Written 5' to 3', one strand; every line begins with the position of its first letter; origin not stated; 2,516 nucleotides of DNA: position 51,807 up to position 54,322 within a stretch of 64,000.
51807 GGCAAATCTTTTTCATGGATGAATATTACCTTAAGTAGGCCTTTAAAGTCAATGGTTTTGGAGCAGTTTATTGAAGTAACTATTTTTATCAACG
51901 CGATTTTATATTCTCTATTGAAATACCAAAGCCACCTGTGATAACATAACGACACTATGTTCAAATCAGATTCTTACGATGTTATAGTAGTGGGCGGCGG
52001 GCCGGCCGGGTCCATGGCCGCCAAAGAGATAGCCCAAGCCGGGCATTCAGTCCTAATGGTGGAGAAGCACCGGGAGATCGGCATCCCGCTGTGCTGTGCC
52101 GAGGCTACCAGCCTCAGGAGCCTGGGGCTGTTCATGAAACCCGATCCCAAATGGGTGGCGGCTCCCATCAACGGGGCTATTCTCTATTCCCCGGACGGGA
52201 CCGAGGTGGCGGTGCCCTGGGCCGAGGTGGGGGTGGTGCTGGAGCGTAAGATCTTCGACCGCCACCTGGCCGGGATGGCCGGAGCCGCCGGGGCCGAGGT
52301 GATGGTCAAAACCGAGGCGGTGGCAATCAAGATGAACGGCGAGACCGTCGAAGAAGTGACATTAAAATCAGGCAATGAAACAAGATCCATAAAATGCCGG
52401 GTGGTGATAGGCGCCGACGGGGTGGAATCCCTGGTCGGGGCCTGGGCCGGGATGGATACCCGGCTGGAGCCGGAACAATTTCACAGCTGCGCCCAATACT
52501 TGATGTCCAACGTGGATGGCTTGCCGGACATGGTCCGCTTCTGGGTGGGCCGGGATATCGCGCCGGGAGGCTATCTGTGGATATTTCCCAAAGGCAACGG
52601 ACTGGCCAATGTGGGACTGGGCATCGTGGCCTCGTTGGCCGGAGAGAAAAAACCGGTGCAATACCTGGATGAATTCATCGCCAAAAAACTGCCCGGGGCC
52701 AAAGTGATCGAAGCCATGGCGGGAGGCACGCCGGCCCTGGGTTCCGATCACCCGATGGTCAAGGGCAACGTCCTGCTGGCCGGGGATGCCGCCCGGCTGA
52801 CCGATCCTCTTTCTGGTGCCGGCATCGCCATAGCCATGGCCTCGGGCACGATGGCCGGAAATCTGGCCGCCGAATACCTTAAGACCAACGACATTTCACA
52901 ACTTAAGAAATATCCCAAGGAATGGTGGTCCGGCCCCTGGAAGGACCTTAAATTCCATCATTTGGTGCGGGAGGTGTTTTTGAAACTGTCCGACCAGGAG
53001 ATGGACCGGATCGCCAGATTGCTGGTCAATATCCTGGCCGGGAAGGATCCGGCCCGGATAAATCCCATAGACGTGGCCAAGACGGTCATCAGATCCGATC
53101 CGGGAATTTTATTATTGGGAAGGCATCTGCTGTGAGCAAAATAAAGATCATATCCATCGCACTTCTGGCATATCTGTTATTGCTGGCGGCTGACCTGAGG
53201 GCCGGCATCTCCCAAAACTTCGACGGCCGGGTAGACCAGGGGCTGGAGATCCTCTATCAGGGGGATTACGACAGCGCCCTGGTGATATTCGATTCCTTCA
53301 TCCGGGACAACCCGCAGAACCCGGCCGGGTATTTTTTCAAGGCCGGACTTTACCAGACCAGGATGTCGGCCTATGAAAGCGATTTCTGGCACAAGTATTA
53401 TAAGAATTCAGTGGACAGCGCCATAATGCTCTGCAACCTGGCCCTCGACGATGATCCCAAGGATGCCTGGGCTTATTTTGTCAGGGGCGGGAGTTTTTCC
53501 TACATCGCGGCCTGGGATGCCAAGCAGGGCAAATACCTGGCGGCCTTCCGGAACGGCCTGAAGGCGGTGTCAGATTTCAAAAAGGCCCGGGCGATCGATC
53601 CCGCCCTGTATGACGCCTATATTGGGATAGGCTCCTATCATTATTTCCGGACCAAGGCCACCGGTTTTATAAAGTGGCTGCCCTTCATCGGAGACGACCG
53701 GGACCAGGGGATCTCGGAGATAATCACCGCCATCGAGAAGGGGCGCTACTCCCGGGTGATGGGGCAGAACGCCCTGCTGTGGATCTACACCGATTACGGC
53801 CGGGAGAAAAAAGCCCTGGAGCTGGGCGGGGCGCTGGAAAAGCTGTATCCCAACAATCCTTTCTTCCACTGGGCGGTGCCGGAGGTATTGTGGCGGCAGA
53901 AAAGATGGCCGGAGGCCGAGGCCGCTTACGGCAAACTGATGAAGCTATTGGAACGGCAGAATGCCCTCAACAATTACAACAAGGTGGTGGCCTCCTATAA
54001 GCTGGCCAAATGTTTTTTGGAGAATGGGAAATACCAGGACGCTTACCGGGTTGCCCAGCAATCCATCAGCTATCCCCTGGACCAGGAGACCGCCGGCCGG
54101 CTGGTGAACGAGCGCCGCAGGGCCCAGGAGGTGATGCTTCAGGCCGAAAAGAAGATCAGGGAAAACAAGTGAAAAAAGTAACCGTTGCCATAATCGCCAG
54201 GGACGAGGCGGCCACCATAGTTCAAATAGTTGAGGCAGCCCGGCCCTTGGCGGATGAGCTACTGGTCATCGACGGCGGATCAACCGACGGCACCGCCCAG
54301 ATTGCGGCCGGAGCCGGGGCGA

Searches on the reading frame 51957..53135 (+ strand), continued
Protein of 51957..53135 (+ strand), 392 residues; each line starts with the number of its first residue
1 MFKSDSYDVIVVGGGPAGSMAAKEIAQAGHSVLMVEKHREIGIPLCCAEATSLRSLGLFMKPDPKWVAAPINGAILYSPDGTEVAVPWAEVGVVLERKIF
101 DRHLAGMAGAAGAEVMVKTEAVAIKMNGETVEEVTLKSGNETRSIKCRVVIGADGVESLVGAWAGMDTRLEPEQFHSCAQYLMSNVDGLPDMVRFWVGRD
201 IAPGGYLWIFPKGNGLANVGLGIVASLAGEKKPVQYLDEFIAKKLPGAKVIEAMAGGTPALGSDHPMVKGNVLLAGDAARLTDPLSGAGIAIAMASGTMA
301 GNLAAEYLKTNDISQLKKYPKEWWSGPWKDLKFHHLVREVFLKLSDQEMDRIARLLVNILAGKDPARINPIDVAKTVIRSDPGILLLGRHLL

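Call 37: find_encoding_contigs(protein=P0273, flank=8000, max_places=1)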
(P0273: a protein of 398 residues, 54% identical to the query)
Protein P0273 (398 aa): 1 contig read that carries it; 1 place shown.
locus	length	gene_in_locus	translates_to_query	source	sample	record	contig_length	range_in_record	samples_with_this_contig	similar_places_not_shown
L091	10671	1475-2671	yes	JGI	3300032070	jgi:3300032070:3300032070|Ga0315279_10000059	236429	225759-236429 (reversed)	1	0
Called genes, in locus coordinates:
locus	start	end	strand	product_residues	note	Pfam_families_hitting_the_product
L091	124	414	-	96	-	-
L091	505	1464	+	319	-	PF01040:UbiA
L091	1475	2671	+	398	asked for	PF00890:FAD_binding_2 (weak), PF01494:FAD_binding_3 (weak), PF03486:HI0933_like (weak), PF05834:Lycopene_cycl (weak), PF12831:FAD_oxidored, PF13450:NAD_binding_8 (weak), PF01494:FAD_binding_3, PF22578:GGR_cat, +3 more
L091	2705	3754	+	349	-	PF13424:TPR_12 (faint), PF13432:TPR_16 (faint), PF14559:TPR_19 (faint), PF13428:TPR_14 (faint)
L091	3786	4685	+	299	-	PF01619:Pro_dh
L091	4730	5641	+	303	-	-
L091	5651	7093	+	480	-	PF01523:PmbA_TldD_1st, PF19290:PmbA_TldD_2nd (weak), PF19289:PmbA_TldD_3rd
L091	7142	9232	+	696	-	PF13432:TPR_16 (faint), PF07719:TPR_2 (faint), PF13174:TPR_6 (faint), PF00515:TPR_1 (faint), PF01464:SLT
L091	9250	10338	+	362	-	PF02547:Queuosine_synth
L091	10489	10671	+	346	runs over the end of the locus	PF01702:TGT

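Call 38: find_encoding_contigs(protein=P0272, flank=8000, max_places=1)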
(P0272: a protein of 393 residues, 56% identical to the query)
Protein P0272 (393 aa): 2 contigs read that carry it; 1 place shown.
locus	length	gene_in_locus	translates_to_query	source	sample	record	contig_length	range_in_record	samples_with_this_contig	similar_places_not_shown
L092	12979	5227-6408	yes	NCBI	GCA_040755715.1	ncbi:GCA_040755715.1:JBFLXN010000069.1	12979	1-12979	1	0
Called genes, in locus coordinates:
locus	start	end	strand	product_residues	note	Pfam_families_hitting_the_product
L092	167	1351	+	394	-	PF09587:PGA_cap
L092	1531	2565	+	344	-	PF00586:AIRS, PF02769:AIRS_C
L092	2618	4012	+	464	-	PF03951:Gln-synt_N, PF00120:Gln-synt_C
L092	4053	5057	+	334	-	PF01040:UbiA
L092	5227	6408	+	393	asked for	PF00890:FAD_binding_2, PF01266:DAO (faint), PF01494:FAD_binding_3, PF03486:HI0933_like (weak), PF05834:Lycopene_cycl (weak), PF07992:Pyr_redox_2, PF12831:FAD_oxidored, PF22578:GGR_cat, +1 more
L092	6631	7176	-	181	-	PF00892:EamA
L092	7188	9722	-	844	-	PF02574:S-methyl_trans, PF00809:Pterin_bind, PF02607:B12-binding_2, PF02310:B12-binding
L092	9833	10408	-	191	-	PF02965:Met_synt_B12 (weak)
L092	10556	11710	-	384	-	PF02646:RmuC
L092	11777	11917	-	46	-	-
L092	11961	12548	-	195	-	PF18962:Por_Secre_tail, PF13585:CHU_C (weak), PF13860:FlgD_ig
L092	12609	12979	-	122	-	?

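Call 40: search_protein_families(library=ncbifam, proteins=[L091:505-1464:+, L092:4053-5057:+], max_evalue=0.001)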
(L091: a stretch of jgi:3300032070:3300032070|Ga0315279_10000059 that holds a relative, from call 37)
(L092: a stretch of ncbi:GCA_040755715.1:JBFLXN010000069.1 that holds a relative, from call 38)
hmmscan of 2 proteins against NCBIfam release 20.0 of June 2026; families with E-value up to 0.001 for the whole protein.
L091:505-1464:+ (319 aa): 21 families
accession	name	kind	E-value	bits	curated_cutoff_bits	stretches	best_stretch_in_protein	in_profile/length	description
NF009516.0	PRK12875.1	equivalog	9.6e-20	70.8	205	1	55-242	55-243/292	prenyltransferase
NF005742.0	PRK07566.1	equivalog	3.7e-16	59.1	313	1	13-227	28-243/315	chlorophyll synthase ChlG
TIGR01476.1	chlor_syn_BchG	subfamily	4.6e-16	59.1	212.3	1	19-228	6-215/283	(bacterio)chlorophyll synthase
NF009523.0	PRK12884.1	equivalog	3.1e-15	56.1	269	1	49-236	34-217/279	prenyltransferase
NF010119.0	PRK13595.1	equivalog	5.8e-14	52.3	248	1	17-263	16-258/292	prenyltransferase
NF009525.0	PRK12887.1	equivalog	2.6e-12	46.7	226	1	59-232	59-241/310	homogentisate phytyltransferase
NF009521.0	PRK12882.1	equivalog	1.4e-11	44.2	296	1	19-260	11-249/280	geranylgeranylglycerol-phosphate geranylgeranyltransferase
NF009058.0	PRK12392.1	subfamily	3.6e-10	39.4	494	1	53-237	51-244/333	bacteriochlorophyll c synthase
NF009522.0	PRK12883.1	equivalog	4e-10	39.6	353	1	46-236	30-217/279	geranylgeranylglycerol-phosphate geranylgeranyltransferase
NF008977.0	PRK12324.1-2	equivalog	2.9e-09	36.7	234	1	53-157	38-141/297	decaprenyl-phosphate phosphoribosyltransferase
NF006088.0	PRK08238.1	equivalog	1.5e-07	30.5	351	1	54-151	229-325/482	UbiA family prenyltransferase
TIGR02056.1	ChlG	equivalog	1.6e-07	31.3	436.45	1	18-227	21-236/306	chlorophyll synthase ChlG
NF009608.0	PRK13105.1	equivalog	7.6e-07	28.6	217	1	58-251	51-244/291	prenyltransferase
NF008978.0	PRK12324.1-4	equivalog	1e-06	28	207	1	54-157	69-173/322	decaprenyl-phosphate phosphoribosyltransferase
NF004617.0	PRK05951.1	equivalog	2.7e-06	26.7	239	1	55-230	53-236/306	prenyltransferase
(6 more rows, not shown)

L092:4053-5057:+ (334 aa): 13 families
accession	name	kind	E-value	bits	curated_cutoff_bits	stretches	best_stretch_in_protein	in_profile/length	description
NF009523.0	PRK12884.1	equivalog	1.3e-16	60.7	269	1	64-253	33-217/279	prenyltransferase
NF009516.0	PRK12875.1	equivalog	3.7e-16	59.1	205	1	67-280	53-262/292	prenyltransferase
NF009525.0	PRK12887.1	equivalog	5.6e-13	48.9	226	1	72-252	56-244/310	homogentisate phytyltransferase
NF005742.0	PRK07566.1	equivalog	8.1e-13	48.1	313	1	68-247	65-246/315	chlorophyll synthase ChlG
TIGR01476.1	chlor_syn_BchG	subfamily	1.3e-12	47.8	212.3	1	70-246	39-216/283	(bacterio)chlorophyll synthase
NF010119.0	PRK13595.1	equivalog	3.5e-11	43.1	248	1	71-248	48-226/292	prenyltransferase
NF004751.0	PRK06080.1-3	equivalog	1.3e-06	28.2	264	0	187-273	170-258/296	1,4-dihydroxy-2-naphthoate polyprenyltransferase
NF009608.0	PRK13105.1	equivalog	1.6e-06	27.5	217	1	71-252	48-229/291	prenyltransferase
NF006088.0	PRK08238.1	equivalog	4.1e-05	22.4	351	1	70-169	229-326/482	UbiA family prenyltransferase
NF004749.0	PRK06080.1-1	equivalog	9.4e-05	21.7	277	0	143-273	136-262/311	1,4-dihydroxy-2-naphthoate polyprenyltransferase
NF009521.0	PRK12882.1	equivalog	0.00019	20.7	296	1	82-253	53-220/280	geranylgeranylglycerol-phosphate geranylgeranyltransferase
NF009512.0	PRK12872.1-1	equivalog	0.00027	20.6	278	1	74-134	45-105/303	geranylgeranylglycerol-phosphate geranylgeranyltransferase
NF008978.0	PRK12324.1-4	equivalog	0.00046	19.2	207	1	69-174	68-173/322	decaprenyl-phosphate phosphoribosyltransferase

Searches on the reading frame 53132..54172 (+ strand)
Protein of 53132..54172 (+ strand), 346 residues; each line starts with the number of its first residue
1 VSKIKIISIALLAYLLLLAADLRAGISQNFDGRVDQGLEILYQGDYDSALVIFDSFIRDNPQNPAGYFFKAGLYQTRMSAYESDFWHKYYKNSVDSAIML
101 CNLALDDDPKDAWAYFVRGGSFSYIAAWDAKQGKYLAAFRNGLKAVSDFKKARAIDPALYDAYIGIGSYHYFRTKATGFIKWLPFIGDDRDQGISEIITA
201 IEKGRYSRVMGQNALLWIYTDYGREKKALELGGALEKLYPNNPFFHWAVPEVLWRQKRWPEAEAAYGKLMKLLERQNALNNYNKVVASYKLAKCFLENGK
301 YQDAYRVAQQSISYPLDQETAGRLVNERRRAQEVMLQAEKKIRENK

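Call 3: search_protein_families(library=pfam, proteins=[window:53132-54172:+], max_evalue=0.01)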
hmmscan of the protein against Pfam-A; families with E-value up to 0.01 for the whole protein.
window:53132-54172:+ (346 aa): 8 families
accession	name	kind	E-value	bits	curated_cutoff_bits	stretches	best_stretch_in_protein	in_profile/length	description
PF13428.12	TPR_14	-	1e-09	38.6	23.5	0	42-71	13-42/44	Tetratricopeptide repeat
PF14559.12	TPR_19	-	2.1e-09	38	25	0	42-74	3-35/68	Tetratricopeptide repeat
PF13424.12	TPR_12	-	1.4e-07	32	30.1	1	251-312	11-72/77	Tetratricopeptide repeat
PF13432.12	TPR_16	-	2.3e-07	31.6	32.7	0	35-73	2-40/65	Tetratricopeptide repeat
PF07719.23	TPR_2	-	3.4e-07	30.3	27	0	288-313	4-29/34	Tetratricopeptide repeat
PF13174.12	TPR_6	-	7.1e-07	29.9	26.3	0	287-311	2-26/33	Tetratricopeptide repeat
PF12895.13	ANAPC3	-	3e-05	24.7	27.2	0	260-311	6-49/82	Anaphase-promoting complex, cyclosome, subunit 3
PF13414.12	TPR_11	-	0.0091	16.1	26.8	0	91-119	7-35/42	TPR repeat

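Call 4: search_protein_families(library=ncbifam, proteins=[window:53132-54172:+], max_evalue=0.01)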
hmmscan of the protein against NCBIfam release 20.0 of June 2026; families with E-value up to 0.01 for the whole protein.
window:53132-54172:+ (346 aa): 3 families
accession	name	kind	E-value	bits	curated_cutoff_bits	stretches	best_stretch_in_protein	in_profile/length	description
TIGR02917.1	PEP_TPR_lipo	equivalog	1.4e-05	23.2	312.2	0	212-312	672-763/899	XrtA/PEP-CTERM system TPR-repeat protein PrsT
TIGR02795.1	tol_pal_ybgF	equivalog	0.00026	21.6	90.1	0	35-64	7-36/119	tol-pal system protein YbgF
NF052415.1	T3SS_chap_SctY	equivalog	0.0013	19.3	70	0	210-271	41-105/106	type III secretion apparatus assembly chaperone SctY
